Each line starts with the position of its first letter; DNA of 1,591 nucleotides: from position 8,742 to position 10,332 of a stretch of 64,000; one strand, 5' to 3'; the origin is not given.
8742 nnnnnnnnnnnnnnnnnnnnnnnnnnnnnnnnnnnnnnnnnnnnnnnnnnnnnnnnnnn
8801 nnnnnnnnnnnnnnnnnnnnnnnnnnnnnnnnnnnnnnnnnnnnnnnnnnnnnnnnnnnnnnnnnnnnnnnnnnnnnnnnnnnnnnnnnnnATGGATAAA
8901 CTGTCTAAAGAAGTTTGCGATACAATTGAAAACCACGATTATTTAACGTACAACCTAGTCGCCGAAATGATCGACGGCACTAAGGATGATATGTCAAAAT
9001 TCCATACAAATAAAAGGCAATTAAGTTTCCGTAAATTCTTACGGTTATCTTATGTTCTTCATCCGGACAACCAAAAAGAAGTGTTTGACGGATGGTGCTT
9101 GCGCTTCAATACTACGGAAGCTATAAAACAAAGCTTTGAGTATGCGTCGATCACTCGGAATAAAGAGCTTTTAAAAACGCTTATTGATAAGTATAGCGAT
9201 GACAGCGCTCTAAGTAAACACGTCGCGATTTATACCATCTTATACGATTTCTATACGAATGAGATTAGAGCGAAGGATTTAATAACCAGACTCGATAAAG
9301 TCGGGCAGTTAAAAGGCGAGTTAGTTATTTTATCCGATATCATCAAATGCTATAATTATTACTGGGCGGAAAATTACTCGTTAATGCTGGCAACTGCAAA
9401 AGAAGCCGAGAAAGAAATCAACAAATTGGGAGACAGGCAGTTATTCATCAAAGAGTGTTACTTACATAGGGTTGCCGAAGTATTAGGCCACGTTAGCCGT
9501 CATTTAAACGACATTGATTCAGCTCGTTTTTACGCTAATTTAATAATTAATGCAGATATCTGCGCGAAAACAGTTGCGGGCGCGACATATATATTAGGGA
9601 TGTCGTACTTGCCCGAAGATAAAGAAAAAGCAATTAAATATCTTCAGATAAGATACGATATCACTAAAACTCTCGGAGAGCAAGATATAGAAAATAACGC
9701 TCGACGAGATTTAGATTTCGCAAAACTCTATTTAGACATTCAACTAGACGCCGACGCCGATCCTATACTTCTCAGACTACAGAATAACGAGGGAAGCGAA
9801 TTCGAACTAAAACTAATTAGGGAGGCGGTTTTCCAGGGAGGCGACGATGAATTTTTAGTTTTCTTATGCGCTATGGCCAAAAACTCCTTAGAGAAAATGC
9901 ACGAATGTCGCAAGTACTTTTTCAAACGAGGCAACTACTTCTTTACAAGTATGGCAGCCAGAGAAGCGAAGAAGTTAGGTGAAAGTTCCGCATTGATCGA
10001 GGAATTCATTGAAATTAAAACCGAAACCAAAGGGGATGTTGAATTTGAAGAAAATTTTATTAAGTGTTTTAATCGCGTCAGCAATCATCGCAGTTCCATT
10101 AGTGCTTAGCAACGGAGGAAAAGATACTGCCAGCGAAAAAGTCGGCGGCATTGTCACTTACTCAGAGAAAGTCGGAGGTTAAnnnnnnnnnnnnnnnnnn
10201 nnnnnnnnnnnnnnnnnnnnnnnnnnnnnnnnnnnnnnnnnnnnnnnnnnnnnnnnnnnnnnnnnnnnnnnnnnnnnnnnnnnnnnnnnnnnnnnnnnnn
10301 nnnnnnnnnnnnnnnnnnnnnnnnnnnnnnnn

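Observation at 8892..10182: Arbitrium system whose aimP encodes the same hexapeptide twice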

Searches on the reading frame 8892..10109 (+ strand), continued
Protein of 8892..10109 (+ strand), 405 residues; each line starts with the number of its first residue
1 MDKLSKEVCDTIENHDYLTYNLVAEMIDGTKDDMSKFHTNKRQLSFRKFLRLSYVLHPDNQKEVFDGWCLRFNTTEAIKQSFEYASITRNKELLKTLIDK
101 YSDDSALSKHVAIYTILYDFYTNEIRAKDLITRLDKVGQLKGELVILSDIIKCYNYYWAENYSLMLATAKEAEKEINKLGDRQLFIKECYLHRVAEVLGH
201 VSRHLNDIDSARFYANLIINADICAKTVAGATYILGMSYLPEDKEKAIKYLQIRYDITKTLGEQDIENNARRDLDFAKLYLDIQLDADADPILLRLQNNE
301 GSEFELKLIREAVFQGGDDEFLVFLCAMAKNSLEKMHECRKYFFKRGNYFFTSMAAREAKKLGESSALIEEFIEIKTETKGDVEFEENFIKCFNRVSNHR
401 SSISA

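Call 68: search_solved_structures(query=A1, max_evalue=0.01, show_alignments=4)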
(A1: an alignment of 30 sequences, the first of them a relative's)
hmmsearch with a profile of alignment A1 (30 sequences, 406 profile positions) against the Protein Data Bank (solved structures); distinct sequences matched with E-value up to 0.01: 13.
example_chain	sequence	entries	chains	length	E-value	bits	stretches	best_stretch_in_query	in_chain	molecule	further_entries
9f36_A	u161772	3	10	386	7.2e-21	77.8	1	44-371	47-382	Arbitrium receptor from ATCC13952 phage | AimR 13952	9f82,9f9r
7q0n_A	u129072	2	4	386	1.5e-13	53.7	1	34-371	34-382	Arbitrium receptor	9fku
6s7i_A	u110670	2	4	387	1.5e-13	53.7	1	34-371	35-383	Arbitrium receptor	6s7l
5zvv_A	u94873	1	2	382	2.1e-11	46.6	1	5-370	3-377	AimR transcriptional regulator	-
5zvw_A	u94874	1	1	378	8.8e-11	44.6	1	45-370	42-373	AimR transcriptional regulator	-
3sf4_A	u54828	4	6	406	2.6e-05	26.6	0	199-266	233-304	G-protein-signaling modulator 2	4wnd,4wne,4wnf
4wng_A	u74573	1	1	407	2.6e-05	26.6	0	199-266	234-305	G-protein-signaling modulator 2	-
6hc2_A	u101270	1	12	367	3e-05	26.4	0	199-268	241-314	G-protein-signaling modulator 2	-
5a7d_B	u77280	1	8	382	0.00041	22.6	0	236-284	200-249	PINS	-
4g2v_A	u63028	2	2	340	0.0009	21.5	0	199-270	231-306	G-protein-signaling modulator 2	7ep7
5a6c_A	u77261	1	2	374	0.00095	21.4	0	199-270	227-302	G-PROTEIN-SIGNALING MODULATOR 2, AFADIN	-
3ro2_A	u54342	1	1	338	0.00099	21.4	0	199-270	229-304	G-protein-signaling modulator 2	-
4a1s_A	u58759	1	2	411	0.0022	20.3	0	236-284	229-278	PARTNER OF INSCUTEABLE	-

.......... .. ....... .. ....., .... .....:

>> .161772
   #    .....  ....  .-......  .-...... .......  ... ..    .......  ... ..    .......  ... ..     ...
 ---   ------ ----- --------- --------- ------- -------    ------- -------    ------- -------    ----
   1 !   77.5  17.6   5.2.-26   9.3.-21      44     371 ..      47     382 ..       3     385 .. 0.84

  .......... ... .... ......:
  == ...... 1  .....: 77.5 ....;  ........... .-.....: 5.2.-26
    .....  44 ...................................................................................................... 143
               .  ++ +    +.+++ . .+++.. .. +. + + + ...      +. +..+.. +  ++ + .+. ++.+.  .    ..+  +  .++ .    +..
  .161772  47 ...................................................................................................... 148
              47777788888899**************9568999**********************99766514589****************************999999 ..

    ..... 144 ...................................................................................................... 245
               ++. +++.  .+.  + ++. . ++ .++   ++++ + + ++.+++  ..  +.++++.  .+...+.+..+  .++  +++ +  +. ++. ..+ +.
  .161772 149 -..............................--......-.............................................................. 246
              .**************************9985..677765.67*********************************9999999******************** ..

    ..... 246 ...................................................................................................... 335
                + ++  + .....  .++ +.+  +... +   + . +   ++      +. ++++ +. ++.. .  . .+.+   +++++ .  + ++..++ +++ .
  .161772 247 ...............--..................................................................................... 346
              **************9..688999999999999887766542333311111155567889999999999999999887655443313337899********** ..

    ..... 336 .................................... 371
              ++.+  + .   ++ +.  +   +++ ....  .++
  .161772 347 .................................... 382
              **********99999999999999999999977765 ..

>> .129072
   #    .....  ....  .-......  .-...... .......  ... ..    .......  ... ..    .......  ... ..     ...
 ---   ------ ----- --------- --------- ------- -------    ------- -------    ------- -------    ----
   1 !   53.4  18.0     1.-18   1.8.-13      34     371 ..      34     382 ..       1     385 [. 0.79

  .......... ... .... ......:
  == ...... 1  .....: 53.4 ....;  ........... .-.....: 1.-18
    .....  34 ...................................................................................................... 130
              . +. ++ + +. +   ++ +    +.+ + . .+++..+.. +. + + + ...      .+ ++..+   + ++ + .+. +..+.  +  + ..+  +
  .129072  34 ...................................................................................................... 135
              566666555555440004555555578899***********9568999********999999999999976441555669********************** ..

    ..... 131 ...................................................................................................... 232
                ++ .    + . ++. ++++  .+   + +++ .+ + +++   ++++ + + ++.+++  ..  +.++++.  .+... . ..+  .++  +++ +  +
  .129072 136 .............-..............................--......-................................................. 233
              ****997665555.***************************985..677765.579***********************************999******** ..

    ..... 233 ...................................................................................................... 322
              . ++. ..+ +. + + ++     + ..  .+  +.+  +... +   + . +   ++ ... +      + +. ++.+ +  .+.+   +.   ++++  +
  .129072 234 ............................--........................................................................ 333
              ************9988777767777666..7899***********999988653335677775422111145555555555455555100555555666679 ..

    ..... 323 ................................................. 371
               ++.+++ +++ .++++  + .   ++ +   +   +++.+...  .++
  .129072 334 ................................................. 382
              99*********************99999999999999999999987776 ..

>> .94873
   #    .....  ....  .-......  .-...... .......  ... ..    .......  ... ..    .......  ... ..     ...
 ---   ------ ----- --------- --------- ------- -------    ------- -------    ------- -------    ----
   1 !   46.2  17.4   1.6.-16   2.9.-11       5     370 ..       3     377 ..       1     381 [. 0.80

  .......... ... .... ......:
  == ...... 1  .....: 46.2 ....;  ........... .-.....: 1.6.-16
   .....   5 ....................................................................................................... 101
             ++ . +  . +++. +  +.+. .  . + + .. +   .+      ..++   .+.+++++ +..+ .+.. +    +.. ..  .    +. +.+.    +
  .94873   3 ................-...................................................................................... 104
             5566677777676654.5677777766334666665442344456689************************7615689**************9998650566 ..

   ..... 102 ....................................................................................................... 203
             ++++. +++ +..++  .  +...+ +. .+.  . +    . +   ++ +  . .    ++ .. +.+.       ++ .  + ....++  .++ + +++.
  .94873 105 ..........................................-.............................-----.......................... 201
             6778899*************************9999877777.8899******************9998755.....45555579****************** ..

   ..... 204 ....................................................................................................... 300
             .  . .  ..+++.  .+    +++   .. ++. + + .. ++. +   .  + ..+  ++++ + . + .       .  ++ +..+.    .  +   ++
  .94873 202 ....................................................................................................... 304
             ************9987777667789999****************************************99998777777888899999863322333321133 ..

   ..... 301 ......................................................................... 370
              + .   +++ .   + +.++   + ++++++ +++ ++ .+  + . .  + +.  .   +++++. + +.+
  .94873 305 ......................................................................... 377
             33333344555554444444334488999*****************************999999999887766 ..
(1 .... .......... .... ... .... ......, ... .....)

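Call 70: find_encoding_contigs(protein=P0024, flank=1500, max_places=2)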
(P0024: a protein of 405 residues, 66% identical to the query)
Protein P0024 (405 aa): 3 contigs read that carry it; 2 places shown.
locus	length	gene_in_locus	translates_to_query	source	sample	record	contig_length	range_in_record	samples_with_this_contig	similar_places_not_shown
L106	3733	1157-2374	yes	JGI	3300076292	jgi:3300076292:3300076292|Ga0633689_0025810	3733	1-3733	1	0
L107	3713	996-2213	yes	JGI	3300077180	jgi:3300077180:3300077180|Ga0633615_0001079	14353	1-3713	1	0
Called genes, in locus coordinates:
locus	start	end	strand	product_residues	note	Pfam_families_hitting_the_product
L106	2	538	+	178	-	?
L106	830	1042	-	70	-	PF13443:HTH_26 (weak)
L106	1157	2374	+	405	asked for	PF22871:AimR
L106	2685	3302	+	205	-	-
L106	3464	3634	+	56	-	-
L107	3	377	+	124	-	?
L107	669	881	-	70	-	PF13443:HTH_26 (weak)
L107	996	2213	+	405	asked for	PF22871:AimR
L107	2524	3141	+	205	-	-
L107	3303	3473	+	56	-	-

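Call 71: find_encoding_contigs(protein=P0018, flank=1500, max_places=2)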
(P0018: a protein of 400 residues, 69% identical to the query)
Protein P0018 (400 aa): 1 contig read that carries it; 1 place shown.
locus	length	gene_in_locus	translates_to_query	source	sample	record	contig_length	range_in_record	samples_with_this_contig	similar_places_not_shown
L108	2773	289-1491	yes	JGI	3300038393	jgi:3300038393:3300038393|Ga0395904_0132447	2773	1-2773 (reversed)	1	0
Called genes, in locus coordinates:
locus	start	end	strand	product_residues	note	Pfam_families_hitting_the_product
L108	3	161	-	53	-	?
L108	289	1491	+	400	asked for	PF22871:AimR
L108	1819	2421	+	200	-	-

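Call 72: find_encoding_contigs(protein=P0030, flank=1500, max_places=3)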
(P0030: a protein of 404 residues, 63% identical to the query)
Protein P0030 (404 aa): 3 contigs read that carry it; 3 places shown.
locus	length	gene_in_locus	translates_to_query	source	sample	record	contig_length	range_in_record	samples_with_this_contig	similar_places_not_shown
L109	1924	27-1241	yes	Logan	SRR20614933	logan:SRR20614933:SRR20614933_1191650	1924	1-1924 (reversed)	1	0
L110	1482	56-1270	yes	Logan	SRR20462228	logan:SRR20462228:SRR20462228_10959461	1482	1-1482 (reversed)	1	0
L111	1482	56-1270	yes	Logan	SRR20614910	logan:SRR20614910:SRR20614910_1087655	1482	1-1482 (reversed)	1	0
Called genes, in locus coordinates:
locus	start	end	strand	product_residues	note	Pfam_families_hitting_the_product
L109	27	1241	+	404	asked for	PF22871:AimR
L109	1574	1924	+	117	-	?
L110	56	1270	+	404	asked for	PF22871:AimR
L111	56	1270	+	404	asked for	PF22871:AimR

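Call 82: predict_structure(alignment_id=A1)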
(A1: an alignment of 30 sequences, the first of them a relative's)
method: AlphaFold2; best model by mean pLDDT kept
length: 405 residues; sequences in the alignment: 30
mean_pLDDT: 87.7   pTM: 0.87
mean pLDDT of the five models: 87.7, 87.7, 87.5, 86.5, 86.1
residues with pLDDT >= 90: 257; 70-90: 103; 50-70: 30; < 50: 15
segments of 3 or more residues with pLDDT < 50: 314-318, 397-405
pLDDT, mean of each block of 10 residues (from residue 1): 83 87 86 87 89 88 95 93 96 98 96 98 94 96 96 94 93 90 89 92 96 91 91 97 97 97 88 93 91 77 59 52 85 92 94 97 94 93 59 53 31
secondary structure, 60 per line:
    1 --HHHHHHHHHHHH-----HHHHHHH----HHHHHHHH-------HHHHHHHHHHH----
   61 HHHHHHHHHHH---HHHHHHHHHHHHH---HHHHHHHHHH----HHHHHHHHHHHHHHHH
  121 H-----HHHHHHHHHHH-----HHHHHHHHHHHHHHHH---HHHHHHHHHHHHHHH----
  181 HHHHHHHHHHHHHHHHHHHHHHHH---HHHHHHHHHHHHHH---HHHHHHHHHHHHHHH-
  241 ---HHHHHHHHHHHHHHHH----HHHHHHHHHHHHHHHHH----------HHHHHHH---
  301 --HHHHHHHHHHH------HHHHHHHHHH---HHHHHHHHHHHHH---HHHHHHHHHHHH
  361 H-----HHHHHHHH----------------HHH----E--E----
elements in order: H3-14 H20-26 H31-38 H46-56 H61-71 H75-87 H91-100 H105-121 H127-137 H143-158 H162-176 H181-204 H208-221 H225-239 H244-259 H264-280 H291-297 H303-313 H320-329 H333-345 H349-361 H367-374

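Call 85: fold_search(library=pdb, model_id=the predicted structure)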
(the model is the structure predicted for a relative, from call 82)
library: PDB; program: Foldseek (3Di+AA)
matches with E <= 10: 500; with E <= 0.001: 16
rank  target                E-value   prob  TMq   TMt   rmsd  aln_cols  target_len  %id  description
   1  6jg9_A                6.2e-10  1.00  0.72  0.74   4.9       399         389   18  Crystal structure of AimR in complex with arbitrium peptide (released 2019-07-03)
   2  6s7i_A                6.2e-10  1.00  0.67  0.69   5.4       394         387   18  Arbitrium receptor from a Bacillus subtilis Katmira33 phage (released 2021-04-14)
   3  5zw6_A                6.5e-10  1.00  0.72  0.74   4.9       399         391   17  Structure of spAimR (released 2018-09-05)
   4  6s7i_B                2.9e-09  1.00  0.66  0.68   5.5       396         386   18  Arbitrium receptor from a Bacillus subtilis Katmira33 phage (released 2021-04-14)
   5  9f36_A                3.5e-09  1.00  0.62  0.72   5.1       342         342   21  Crystal estructure of AimR from ATCC13952 phage (released 2025-05-14)
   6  5zvv_A                5.5e-09  1.00  0.67  0.70   5.3       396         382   18  Structure of SeMet-phAimR (released 2018-09-05)
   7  6ipx_B                7.0e-09  1.00  0.72  0.75   4.8       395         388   17  Crystal structure of the apo form transcription factor (released 2019-01-23)
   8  5xyb_A                7.5e-09  1.00  0.65  0.74   4.6       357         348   18  Crystal structure of AimR from Bacillus phage SPbeta (released 2018-08-15)
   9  6hp3_A                8.5e-09  1.00  0.71  0.74   4.9       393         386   17  ARBITRIUM PEPTIDE RECEPTOR FROM SPBETA PHAGE (released 2019-02-13)
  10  9f36_B                1.1e-08  1.00  0.58  0.67   5.5       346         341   20  Crystal estructure of AimR from ATCC13952 phage (released 2025-05-14)
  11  6jg8_B                1.4e-08  1.00  0.63  0.65   6.2       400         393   18  Crystal structure of AimR in complex with DNA (released 2019-07-03)
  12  5zw5_A                2.2e-08  1.00  0.72  0.74   4.9       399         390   17  Structure of SeMet-spAimR (released 2018-08-29)
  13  5y24_A                2.3e-08  1.00  0.66  0.75   4.5       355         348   17  Crystal structure of AimR from Bacillus phage SPbeta in complex with its signalling peptide (released 2018-09-19)
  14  5xyb_B                3.1e-08  1.00  0.66  0.76   4.4       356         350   17  Crystal structure of AimR from Bacillus phage SPbeta (released 2018-08-15)
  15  6jg5_A                3.1e-08  1.00  0.72  0.74   4.9       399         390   17  Crystal structure of AimR (released 2019-07-03)
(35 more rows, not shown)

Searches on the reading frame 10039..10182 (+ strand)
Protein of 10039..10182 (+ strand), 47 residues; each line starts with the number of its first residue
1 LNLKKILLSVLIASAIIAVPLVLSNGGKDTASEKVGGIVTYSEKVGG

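Call 3: search_protein_families(library=pfam, proteins=[window:10048-10182:+], max_evalue=0.1)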
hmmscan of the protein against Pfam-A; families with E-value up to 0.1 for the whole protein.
window:10048-10182:+ (44 aa): 0 families

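Call 4: search_protein_families(library=ncbifam, proteins=[window:10048-10182:+], max_evalue=0.1)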
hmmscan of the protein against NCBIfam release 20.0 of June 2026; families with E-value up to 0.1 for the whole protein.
window:10048-10182:+ (44 aa): 0 families

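Call 5: search_protein_families(library=phrogs, proteins=[window:10048-10182:+], max_evalue=0.01)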
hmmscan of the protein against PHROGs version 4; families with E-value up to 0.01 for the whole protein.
window:10048-10182:+ (44 aa): 0 families

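Call 30: find_homologous_proteins(query=window:10039-10182:+, max_evalue=10)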
Query window:10039-10182:+ (47 aa): 2 proteins with E <= 10 among 2 candidates.
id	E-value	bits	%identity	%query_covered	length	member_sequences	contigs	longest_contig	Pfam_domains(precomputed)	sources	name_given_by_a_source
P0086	5.6e-14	67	79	100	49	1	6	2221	-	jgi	jgi:hypothetical protein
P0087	2.5e-6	44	68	96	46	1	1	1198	-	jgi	jgi:hypothetical protein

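Call 35: find_encoding_contigs(protein=P0086, flank=3000, max_places=6)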
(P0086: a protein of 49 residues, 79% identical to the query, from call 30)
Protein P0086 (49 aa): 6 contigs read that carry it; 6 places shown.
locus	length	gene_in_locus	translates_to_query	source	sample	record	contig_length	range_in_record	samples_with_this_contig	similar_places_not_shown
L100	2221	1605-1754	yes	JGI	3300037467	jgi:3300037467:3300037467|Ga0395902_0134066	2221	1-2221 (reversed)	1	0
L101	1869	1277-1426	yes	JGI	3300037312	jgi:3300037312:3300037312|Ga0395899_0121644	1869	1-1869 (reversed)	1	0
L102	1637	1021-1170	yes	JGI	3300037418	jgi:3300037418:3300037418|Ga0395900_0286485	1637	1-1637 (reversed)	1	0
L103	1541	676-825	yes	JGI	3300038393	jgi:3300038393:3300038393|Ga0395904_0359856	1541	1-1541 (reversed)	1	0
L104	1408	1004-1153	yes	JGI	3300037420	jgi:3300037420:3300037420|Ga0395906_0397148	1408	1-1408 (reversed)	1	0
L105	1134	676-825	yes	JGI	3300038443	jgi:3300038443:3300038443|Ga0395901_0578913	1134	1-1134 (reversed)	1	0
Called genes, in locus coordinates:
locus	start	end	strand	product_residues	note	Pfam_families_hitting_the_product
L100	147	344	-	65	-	PF13443:HTH_26 (weak)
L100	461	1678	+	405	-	PF22871:AimR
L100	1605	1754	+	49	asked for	-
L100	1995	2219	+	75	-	?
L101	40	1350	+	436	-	PF22871:AimR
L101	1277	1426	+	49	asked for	-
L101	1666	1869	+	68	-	?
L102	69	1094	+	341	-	PF22871:AimR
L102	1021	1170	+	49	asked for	-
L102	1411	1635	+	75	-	?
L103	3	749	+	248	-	?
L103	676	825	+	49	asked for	-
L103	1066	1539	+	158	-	?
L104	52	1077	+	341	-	PF22871:AimR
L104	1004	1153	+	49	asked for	-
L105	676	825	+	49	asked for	-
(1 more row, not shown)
